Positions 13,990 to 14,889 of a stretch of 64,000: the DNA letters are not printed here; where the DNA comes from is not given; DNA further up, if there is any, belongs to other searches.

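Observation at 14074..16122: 2.05-kb mini integrative unit: perfect 20-bp direct repeats bracketing a core-domain-less tyrosine recombinase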

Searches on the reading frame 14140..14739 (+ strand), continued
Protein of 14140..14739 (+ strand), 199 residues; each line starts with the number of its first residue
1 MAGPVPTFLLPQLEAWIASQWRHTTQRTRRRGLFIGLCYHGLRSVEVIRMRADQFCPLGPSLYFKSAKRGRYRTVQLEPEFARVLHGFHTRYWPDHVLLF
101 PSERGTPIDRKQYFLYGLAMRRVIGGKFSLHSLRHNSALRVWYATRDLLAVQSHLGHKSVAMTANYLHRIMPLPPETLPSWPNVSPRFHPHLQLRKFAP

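Call 32: find_encoding_contigs(protein=P0153, flank=6000, max_places=3)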
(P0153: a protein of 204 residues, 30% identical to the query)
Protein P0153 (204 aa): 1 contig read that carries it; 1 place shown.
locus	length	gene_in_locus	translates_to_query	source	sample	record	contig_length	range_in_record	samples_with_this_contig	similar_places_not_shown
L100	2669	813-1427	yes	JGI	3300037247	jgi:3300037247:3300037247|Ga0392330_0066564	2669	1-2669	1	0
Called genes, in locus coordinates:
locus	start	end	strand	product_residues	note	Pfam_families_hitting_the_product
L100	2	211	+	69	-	?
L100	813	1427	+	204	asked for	PF00589:Phage_integrase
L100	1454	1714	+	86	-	-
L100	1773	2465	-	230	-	-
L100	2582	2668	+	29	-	?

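Call 35: search_protein_families(library=phrogs, proteins=[window:14140-14736:+], max_evalue=0.1)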
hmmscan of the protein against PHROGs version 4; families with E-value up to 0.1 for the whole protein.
window:14140-14736:+ (199 aa): 4 families
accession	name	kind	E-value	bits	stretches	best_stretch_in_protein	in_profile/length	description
phrog_216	-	integration and excision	4.2e-19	69.8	1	22-168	70-223/301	integrase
phrog_1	-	integration and excision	3.1e-15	57.5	1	37-169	296-435/611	integrase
phrog_7685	-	integration and excision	0.004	17.7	1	70-166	126-220/240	integrase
phrog_7269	-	integration and excision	0.032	15.2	1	125-168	25-68/89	integrase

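Call 36: search_protein_families(library=ncbifam, proteins=[window:14140-14736:+], max_evalue=0.1)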
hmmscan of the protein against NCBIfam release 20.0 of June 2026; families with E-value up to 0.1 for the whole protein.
window:14140-14736:+ (199 aa): 8 families
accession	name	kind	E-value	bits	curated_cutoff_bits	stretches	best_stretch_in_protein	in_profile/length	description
TIGR02224.1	recomb_XerC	equivalog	1.6e-11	44.1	335.15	1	14-168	113-276/295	tyrosine recombinase XerC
TIGR02225.1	recomb_XerD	equivalog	8.5e-10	38.4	329.6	1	12-168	108-273/290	site-specific tyrosine recombinase XerD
NF040815.2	recomb_XerA_Arch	equivalog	5e-09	36.1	220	1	24-169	108-254/263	site-specific tyrosine recombinase/integron integrase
NF001399.0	PRK00283.1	subfamily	1.8e-07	30.7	279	1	12-168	118-282/300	tyrosine recombinase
NF003462.0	PRK05084.1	equivalog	3.2e-05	22.8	267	1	127-168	302-343/360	tyrosine recombinase XerS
NF007370.0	PRK09870.1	subfamily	5.5e-05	22.9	221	1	30-166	33-176/200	tyrosine-type DNA invertase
TIGR02249.1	integrase_gron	subfamily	6.5e-05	22.4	265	1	127-169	258-300/315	integron integrase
NF002331.0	PRK01287.1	subfamily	0.042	12.8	371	1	95-166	235-309/365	site-specific tyrosine recombinase XerC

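Call 49: search_protein_families(library=pfam, proteins=[L100:1773-2465:-, L100:1454-1711:+, L099:2153-2866:+, L098:1005-1454:+, L098:2339-2596:+, L098:2596-2928:+, L001:1136-2233:+, L001:199-462:+], max_evalue=0.1)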
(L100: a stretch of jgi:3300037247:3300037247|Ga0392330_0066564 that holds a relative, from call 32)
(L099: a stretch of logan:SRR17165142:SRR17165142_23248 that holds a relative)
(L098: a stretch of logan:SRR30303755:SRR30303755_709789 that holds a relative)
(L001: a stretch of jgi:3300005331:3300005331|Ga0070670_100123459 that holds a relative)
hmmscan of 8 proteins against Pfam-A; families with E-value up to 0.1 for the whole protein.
L100:1773-2465:- (230 aa): 0 families

L100:1454-1711:+ (86 aa): 0 families

L099:2153-2866:+ (238 aa): 1 family
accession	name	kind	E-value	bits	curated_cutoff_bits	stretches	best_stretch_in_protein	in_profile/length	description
PF02086.21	MethyltransfD12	-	4.3e-11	43.4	22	2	92-149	173-236/253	D12 class N6 adenine-specific DNA methyltransferase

L098:1005-1454:+ (150 aa): 1 family
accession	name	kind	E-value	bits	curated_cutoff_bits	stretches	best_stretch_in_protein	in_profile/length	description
PF01624.25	MutS_I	-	0.00033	21.3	20.6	1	9-85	8-85/113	MutS domain I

L098:2339-2596:+ (86 aa): 1 family
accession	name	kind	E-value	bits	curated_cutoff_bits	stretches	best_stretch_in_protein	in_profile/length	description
PF12244.13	DUF3606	-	0.088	13.1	24.3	0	64-83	24-43/54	Protein of unknown function (DUF3606)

L098:2596-2928:+ (111 aa): 0 families

L001:1136-2233:+ (366 aa): 6 families
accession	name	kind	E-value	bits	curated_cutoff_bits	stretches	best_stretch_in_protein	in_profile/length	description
PF08308.17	PEGA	-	2.9e-08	33.9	20.8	1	34-100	2-69/71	PEGA domain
PF12985.13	DUF3869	-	0.00017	22.2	24.5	1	43-89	23-71/85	Domain of unknown function (DUF3869)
PF06739.17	SBBP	-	0.0002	21.7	20.5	1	165-182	15-32/38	Beta-propeller repeat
PF13620.12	CarboxypepD_reg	-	0.042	14.6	32.3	1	61-98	43-81/82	Carboxypeptidase regulatory-like domain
PF20067.5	SSL_N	-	0.053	13.8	18.9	0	256-268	27-39/46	Strictosidine synthase-like, N-terminal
PF08450.18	SGL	-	0.06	13.4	26.3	0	256-310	190-244/246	SMP-30/Gluconolactonase/LRE-like region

L001:199-462:+ (88 aa): 0 families

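Call 50: search_protein_families(library=phrogs, proteins=[L100:1773-2465:-, L100:1454-1711:+, L099:2153-2866:+, L098:1005-1454:+, L098:2339-2596:+, L098:2596-2928:+, L001:1136-2233:+, L001:199-462:+], max_evalue=0.1)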
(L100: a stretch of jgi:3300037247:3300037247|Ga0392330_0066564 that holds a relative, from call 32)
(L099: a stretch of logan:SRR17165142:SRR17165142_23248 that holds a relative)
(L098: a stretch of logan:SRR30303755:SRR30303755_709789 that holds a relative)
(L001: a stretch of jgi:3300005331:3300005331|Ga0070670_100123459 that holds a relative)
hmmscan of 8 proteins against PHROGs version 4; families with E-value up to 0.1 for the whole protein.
L100:1773-2465:- (230 aa): 0 families

L100:1454-1711:+ (86 aa): 0 families

L099:2153-2866:+ (238 aa): 4 families
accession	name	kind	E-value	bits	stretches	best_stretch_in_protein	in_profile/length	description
phrog_56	-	other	1.2e-30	108.4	2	89-224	232-377/647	DNA methyltransferase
phrog_1996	-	other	1e-21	78.5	1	83-179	43-143/150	DNA methyltransferase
phrog_13242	-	unknown function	5.5e-05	23.3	1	22-51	40-69/450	-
phrog_23217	-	unknown function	0.0005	21.2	1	10-67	8-63/109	-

L098:1005-1454:+ (150 aa): 1 family
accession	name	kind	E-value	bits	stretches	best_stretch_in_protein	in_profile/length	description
phrog_19318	-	unknown function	0.066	14.5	0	105-136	73-104/105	-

L098:2339-2596:+ (86 aa): 0 families

L098:2596-2928:+ (111 aa): 0 families

L001:1136-2233:+ (366 aa): 0 families

L001:199-462:+ (88 aa): 0 families

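Call 51: find_encoding_contigs(protein=P0154, flank=6000, max_places=3)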
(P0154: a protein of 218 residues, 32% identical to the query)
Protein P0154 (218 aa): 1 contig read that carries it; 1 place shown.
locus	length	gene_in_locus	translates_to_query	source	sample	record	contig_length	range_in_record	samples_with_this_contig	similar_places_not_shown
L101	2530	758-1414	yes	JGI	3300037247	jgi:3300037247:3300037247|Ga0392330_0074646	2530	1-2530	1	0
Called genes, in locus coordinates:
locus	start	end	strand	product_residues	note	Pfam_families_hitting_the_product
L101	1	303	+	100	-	?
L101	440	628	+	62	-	-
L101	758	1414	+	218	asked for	PF00589:Phage_integrase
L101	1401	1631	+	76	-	-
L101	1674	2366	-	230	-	-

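Call 52: find_encoding_contigs(protein=P0155, flank=6000, max_places=3)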
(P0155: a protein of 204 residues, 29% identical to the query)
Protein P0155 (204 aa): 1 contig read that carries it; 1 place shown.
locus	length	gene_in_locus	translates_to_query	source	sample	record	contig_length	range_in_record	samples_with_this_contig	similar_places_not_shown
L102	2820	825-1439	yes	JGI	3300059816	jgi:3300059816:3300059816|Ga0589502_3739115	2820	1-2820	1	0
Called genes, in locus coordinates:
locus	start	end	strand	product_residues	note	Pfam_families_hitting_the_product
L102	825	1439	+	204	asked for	PF00589:Phage_integrase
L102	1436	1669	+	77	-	-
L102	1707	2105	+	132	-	-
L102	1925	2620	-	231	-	-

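Call 55: search_dna_similar(query=L100:1776-2465:-, collection=phages, mode=protein, max_evalue=0.01, max_rows=10)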
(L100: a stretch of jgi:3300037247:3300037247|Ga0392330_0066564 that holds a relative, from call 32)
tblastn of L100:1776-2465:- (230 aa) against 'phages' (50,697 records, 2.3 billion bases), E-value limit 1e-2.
No match.

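Call 56: search_solved_structures(query=A2, max_evalue=10)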
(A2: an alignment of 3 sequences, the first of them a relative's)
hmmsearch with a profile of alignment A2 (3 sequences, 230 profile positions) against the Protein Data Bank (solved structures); distinct sequences matched with E-value up to 10: 0.

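Call 57: search_solved_structures(query=A1, max_evalue=0.001, show_alignments=1)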
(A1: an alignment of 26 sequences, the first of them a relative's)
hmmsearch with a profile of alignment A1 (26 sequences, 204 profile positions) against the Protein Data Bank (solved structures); distinct sequences matched with E-value up to 0.001: 21.
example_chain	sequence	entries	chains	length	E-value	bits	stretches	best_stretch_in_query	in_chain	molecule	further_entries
5hxy_A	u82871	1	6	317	2.7e-28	102.1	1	20-170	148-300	Tyrosine recombinase XerA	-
4a8e_A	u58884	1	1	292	1.8e-27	99.4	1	22-173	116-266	PROBABLE TYROSINE RECOMBINASE XERC-LIKE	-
1a0p_A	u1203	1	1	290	7.6e-22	81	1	9-170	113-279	SITE-SPECIFIC RECOMBINASE XERD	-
5dcf_A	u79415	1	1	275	2.9e-21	79.1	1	10-171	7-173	Tyrosine recombinase XerD,DNA translocase FtsK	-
9i5v_14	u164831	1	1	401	3.1e-20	75.7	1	10-170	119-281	Ribosome-associated translation inhibitor RaiA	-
5jjv_A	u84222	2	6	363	2.3e-19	72.9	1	9-171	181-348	Tyrosine recombinase XerH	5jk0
2a3v_A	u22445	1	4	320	1.9e-18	69.9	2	106-172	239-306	site-specific recombinase IntI4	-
5vfz_A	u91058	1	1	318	5.4e-13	52.1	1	25-175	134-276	Gp33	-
5dor_A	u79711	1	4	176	5.8e-12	48.7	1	37-170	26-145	Integrase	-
6en0_A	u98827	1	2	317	8.7e-12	48.2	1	72-172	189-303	Int protein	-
5c6k_A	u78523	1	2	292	2.8e-11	46.5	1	37-170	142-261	Integrase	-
6emy_A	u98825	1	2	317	4.2e-11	45.9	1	72-171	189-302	Int protein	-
1aih_A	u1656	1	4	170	5.6e-11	45.5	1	27-174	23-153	HP1 INTEGRASE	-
6emz_A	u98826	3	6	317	1.5e-10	44.1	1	72-172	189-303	Int protein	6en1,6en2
3nkh_A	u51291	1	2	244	5.5e-10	42.3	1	72-185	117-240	Integrase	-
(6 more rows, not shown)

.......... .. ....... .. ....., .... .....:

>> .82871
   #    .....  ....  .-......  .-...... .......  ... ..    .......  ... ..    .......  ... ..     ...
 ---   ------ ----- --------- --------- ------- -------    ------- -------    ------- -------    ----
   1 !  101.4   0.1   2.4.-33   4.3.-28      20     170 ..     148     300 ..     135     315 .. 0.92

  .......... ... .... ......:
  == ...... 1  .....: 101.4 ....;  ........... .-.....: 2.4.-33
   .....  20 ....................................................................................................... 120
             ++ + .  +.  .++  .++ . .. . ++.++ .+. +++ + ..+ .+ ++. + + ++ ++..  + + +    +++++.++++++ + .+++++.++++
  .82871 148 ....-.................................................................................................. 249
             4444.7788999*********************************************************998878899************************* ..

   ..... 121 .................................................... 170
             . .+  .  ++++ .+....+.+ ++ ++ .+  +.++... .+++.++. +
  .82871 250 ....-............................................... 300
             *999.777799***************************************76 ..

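Call 64: predict_structure(alignment_id=A1)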
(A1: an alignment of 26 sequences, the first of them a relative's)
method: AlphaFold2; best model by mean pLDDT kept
length: 199 residues; sequences in the alignment: 26
mean_pLDDT: 92.1   pTM: 0.83
mean pLDDT of the five models: 92.1, 92.0, 91.7, 90.7, 90.4
residues with pLDDT >= 90: 162; 70-90: 21; 50-70: 16; < 50: 0
segments of 3 or more residues with pLDDT < 50: none
pLDDT, mean of each block of 10 residues (from residue 1): 91 98 98 98 97 90 94 95 97 97 96 96 94 97 96 94 95 85 70 60
secondary structure, 60 per line:
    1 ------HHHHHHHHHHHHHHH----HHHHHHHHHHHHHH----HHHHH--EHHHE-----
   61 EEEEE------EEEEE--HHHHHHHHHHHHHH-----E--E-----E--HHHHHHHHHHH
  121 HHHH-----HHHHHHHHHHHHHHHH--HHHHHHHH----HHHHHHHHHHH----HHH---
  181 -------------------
elements in order: H7-21 H26-39 H44-48 E61-65 E72-76 H79-92 H110-124 H130-145 H148-155 H160-170

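Call 67: find_related_loci(query=A2, collection=viral_contigs, flank=10000)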
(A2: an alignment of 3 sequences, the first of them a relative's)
Query A2 (230 aa) in viral_contigs; peptide patterns used: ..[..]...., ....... (x = any residue, [..] = any of these).
48 stretches matched a pattern, but none encodes a relative of the query by tblastn (E <= 1e-3).

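Call 69: fold_search(model_id=the predicted structure, library=pdb)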
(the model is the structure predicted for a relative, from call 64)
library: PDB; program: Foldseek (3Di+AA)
matches with E <= 10: 229; with E <= 0.001: 70
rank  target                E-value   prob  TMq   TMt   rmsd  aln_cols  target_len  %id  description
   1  5jjv_A                4.8e-08  1.00  0.71  0.42   3.1       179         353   22  Crystal structure of XerH site-specific recombinase bound to palindromic difH substrate: post-cleavage complex (released 2016-12-28)
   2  5jk0_A                7.1e-08  1.00  0.69  0.41   3.0       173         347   22  Crystal structure of XerH site-specific recombinase bound to difH substrate: pre-cleavage complex (released 2016-12-28)
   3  5jk0_C                1.6e-07  1.00  0.70  0.42   3.3       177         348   21  Crystal structure of XerH site-specific recombinase bound to difH substrate: pre-cleavage complex (released 2016-12-28)
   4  5jk0_D                1.7e-07  1.00  0.70  0.42   3.5       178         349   22  Crystal structure of XerH site-specific recombinase bound to difH substrate: pre-cleavage complex (released 2016-12-28)
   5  5hxy_D                3.8e-07  1.00  0.66  0.50   3.3       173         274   22  Crystal structure of XerA recombinase (released 2017-02-01)
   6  5jjv_B                4.0e-07  1.00  0.69  0.41   2.9       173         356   22  Crystal structure of XerH site-specific recombinase bound to palindromic difH substrate: post-cleavage complex (released 2016-12-28)
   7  5hxy_A                4.3e-07  1.00  0.63  0.47   3.4       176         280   23  Crystal structure of XerA recombinase (released 2017-02-01)
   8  5jk0_B                6.0e-07  1.00  0.69  0.41   3.0       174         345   22  Crystal structure of XerH site-specific recombinase bound to difH substrate: pre-cleavage complex (released 2016-12-28)
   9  6en0_A                1.4e-06  1.00  0.59  0.41   5.3       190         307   15  Structure of the Tn1549 transposon Integrase (aa 82-397) in complex with circular intermediate DNA (CI5-DNA) (released 2018-04-04)
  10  5hxy_C                1.7e-06  1.00  0.65  0.48   3.3       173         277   22  Crystal structure of XerA recombinase (released 2017-02-01)
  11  5hxy_B                2.1e-06  1.00  0.63  0.47   3.2       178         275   22  Crystal structure of XerA recombinase (released 2017-02-01)
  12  1z19_B                4.8e-06  1.00  0.56  0.42   4.4       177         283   19  Crystal structure of a lambda integrase(75-356) dimer bound to a COC' core site (released 2005-06-28)
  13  6emz_A                4.8e-06  1.00  0.57  0.38   5.4       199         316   14  Structure of the Tn1549 transposon Integrase (aa 82-397, R225K) in complex with circular intermediate DNA (CI5-DNA) (released 2018-04-04)
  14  5hxy_F                5.1e-06  1.00  0.64  0.49   3.3       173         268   22  Crystal structure of XerA recombinase (released 2017-02-01)
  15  6emy_B                5.1e-06  1.00  0.59  0.39   5.3       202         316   14  Structure of the Tn1549 transposon Integrase (aa 82-397, Y379F) in complex with transposon right end DNA (released 2018-04-04)
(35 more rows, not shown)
